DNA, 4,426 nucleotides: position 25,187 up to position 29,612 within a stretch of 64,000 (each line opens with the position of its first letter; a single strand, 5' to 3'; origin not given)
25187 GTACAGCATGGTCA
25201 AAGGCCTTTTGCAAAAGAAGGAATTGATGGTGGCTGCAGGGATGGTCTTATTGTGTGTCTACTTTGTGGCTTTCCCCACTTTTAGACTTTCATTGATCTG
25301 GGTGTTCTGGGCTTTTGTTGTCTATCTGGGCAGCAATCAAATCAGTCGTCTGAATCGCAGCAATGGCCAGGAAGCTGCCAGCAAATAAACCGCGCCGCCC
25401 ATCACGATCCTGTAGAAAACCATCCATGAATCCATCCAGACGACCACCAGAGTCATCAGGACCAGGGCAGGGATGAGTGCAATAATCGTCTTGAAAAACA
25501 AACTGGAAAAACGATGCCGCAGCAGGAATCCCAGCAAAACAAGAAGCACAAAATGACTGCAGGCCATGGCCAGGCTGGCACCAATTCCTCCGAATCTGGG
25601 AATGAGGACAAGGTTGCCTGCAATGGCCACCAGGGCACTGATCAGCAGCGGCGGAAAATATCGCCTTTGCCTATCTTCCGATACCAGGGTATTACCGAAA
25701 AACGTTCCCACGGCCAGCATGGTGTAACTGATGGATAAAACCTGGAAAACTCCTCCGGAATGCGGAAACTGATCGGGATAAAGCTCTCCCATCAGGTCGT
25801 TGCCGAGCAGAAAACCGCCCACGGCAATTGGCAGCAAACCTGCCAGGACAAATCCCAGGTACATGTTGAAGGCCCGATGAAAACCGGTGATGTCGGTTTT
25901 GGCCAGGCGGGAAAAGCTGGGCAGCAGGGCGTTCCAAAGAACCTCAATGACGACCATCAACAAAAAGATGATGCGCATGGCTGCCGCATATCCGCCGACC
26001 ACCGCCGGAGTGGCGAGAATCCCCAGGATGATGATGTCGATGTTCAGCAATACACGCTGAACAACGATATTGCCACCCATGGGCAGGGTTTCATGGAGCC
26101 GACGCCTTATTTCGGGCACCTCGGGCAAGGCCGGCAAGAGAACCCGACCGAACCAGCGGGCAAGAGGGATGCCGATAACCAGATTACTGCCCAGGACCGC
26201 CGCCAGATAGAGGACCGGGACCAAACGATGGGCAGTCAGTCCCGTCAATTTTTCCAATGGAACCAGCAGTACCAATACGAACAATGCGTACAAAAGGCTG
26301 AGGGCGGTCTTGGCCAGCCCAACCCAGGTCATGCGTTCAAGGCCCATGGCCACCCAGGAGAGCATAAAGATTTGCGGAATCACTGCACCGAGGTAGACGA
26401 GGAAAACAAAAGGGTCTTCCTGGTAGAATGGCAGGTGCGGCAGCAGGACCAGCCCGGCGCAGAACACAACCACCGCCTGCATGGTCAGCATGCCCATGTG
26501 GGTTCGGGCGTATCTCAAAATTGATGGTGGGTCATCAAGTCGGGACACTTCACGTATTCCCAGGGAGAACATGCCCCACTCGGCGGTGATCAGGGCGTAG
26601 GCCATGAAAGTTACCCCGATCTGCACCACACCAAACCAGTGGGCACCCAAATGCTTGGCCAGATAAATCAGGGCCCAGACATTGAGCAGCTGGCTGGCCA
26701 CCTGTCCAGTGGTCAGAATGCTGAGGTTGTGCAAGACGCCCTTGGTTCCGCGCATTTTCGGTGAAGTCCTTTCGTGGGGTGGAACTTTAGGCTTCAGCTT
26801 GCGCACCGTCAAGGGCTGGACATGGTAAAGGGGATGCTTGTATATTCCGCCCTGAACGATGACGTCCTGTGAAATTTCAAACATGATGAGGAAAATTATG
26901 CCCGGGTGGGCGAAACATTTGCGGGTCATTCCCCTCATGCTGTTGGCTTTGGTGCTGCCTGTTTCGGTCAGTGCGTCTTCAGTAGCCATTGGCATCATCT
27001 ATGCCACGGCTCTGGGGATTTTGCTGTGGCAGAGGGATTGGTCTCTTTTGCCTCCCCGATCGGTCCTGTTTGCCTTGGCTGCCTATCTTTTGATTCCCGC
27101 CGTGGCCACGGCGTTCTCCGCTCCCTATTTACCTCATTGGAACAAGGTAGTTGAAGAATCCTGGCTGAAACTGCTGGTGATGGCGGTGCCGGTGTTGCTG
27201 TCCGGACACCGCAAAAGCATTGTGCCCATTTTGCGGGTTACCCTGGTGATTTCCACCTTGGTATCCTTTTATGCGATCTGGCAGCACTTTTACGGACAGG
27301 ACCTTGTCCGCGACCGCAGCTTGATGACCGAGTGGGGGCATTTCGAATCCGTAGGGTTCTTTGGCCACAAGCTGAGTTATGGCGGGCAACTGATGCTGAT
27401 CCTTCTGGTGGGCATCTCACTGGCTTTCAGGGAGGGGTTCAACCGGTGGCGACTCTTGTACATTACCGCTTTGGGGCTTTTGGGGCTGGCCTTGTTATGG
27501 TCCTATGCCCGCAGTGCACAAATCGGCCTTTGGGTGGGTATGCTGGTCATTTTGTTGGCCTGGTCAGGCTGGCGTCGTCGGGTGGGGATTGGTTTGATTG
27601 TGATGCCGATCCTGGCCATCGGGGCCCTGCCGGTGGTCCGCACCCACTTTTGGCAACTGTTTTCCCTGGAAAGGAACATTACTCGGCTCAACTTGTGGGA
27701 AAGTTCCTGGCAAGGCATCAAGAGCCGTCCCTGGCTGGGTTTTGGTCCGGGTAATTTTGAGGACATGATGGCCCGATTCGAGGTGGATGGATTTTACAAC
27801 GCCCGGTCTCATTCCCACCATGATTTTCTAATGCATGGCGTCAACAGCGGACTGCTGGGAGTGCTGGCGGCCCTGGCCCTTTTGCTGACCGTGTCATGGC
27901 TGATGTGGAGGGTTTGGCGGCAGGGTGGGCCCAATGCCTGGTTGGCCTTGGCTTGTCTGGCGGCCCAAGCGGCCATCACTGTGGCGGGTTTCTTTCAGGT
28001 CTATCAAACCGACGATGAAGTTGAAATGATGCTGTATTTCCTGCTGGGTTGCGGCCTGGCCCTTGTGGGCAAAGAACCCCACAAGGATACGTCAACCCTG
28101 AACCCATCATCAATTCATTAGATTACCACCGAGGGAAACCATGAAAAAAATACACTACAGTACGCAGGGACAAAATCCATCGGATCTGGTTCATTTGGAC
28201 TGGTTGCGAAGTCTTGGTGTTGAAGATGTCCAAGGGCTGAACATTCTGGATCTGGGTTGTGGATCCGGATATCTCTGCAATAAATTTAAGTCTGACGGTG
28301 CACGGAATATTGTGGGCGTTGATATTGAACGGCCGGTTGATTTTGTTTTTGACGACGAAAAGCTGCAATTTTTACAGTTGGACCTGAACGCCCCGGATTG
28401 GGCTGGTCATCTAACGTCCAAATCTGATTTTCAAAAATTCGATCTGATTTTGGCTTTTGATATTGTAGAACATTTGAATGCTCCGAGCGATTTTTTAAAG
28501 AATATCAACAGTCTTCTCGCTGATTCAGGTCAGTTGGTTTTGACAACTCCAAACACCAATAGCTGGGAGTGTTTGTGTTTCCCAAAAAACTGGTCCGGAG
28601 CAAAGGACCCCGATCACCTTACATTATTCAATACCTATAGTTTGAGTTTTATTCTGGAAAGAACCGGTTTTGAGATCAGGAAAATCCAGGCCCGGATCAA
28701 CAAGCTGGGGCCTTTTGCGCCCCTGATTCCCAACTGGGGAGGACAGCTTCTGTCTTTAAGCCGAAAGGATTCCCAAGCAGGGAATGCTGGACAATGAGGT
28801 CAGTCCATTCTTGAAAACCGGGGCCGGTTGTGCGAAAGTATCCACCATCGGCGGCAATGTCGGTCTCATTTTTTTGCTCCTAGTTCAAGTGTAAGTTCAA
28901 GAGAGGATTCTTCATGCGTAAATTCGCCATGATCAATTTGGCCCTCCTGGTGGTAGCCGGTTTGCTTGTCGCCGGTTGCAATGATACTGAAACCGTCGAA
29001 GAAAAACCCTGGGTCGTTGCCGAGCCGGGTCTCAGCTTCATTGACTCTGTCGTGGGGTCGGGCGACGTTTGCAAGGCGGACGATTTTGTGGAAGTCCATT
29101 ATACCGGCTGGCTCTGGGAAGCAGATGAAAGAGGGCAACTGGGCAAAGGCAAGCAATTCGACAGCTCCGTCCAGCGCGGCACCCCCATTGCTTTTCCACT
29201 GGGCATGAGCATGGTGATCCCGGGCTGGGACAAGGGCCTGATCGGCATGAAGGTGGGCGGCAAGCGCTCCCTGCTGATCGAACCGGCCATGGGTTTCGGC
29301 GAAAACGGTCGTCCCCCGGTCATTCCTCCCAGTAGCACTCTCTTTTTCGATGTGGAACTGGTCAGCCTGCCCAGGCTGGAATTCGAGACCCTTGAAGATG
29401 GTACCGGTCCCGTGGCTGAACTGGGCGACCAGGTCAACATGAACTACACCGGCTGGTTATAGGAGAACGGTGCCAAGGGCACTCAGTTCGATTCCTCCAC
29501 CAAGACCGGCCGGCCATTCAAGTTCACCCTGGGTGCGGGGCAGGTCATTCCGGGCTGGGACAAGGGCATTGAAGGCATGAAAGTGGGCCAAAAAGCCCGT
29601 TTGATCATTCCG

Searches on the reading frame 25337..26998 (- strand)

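Call 28: search_protein_families(library=pfam, proteins=[window:25337-26998:-], max_evalue=0.00001)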
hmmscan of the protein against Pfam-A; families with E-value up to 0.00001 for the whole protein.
window:25337-26998:- (553 aa): 1 family
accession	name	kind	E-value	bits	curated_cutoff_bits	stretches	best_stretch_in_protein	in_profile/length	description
PF01943.22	Polysacc_synt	-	5.1e-15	56.1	28.2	1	89-365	2-273/274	Polysaccharide biosynthesis protein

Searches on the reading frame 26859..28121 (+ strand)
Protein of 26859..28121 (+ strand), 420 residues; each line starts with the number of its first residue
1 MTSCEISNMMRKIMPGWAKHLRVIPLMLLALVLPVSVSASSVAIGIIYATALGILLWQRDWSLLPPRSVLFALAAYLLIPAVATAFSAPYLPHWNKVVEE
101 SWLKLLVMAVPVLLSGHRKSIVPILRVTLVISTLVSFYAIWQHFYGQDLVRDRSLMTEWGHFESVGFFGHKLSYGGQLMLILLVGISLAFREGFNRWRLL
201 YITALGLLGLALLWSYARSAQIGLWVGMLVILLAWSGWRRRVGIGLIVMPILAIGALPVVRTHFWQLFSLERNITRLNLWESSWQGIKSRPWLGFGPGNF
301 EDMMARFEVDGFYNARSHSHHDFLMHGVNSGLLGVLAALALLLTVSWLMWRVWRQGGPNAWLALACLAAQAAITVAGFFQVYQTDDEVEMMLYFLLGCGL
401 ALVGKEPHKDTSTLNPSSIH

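Call 28: search_protein_families(library=pfam, proteins=[window:26859-28121:+], max_evalue=0.00001)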
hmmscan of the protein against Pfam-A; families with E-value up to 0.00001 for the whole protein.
window:26859-28121:+ (420 aa): 1 family
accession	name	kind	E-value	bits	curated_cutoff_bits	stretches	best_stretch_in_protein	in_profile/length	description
PF04932.20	Wzy_C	-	5.2e-17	62.4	31.7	1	204-338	2-148/149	O-Antigen ligase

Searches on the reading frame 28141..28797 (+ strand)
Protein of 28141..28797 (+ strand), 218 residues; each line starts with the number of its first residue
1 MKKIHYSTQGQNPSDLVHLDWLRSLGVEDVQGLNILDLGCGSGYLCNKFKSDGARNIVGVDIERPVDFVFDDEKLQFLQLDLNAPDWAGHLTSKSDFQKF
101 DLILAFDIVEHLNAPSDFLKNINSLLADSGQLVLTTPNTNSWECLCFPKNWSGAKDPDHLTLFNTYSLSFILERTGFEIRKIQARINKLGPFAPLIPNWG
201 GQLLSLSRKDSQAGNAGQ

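Call 28: search_protein_families(library=pfam, proteins=[window:28141-28797:+], max_evalue=0.00001)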
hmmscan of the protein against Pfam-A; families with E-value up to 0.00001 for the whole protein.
window:28141-28797:+ (218 aa): 6 families
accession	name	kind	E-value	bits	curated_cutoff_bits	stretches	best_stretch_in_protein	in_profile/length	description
PF13489.12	Methyltransf_23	-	1.6e-22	80.4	27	1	25-181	16-163/164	Methyltransferase domain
PF08242.18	Methyltransf_12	-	1.9e-12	48.2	30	1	36-132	1-98/98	Methyltransferase domain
PF13847.12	Methyltransf_31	-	2e-11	44.2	27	1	31-141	3-116/145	Methyltransferase domain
PF08003.17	Methyltransf_9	-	3.6e-10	39.7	23.8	1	27-139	111-222/315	Protein of unknown function (DUF1698)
PF08241.18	Methyltransf_11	-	1e-09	39.3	21.2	1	36-134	1-95/95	Methyltransferase domain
PF13649.12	Methyltransf_25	-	8.1e-08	33.3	27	1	35-130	1-97/97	Methyltransferase domain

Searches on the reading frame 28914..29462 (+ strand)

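Call 28: search_protein_families(library=pfam, proteins=[window:28914-29462:+], max_evalue=0.00001)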
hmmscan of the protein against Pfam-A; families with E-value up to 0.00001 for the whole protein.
window:28914-29462:+ (182 aa): 1 family
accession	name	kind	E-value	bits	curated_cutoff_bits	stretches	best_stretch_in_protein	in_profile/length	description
PF00254.34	FKBP_C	-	7.4e-32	110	21.1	1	54-150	6-94/94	FKBP-type peptidyl-prolyl cis-trans isomerase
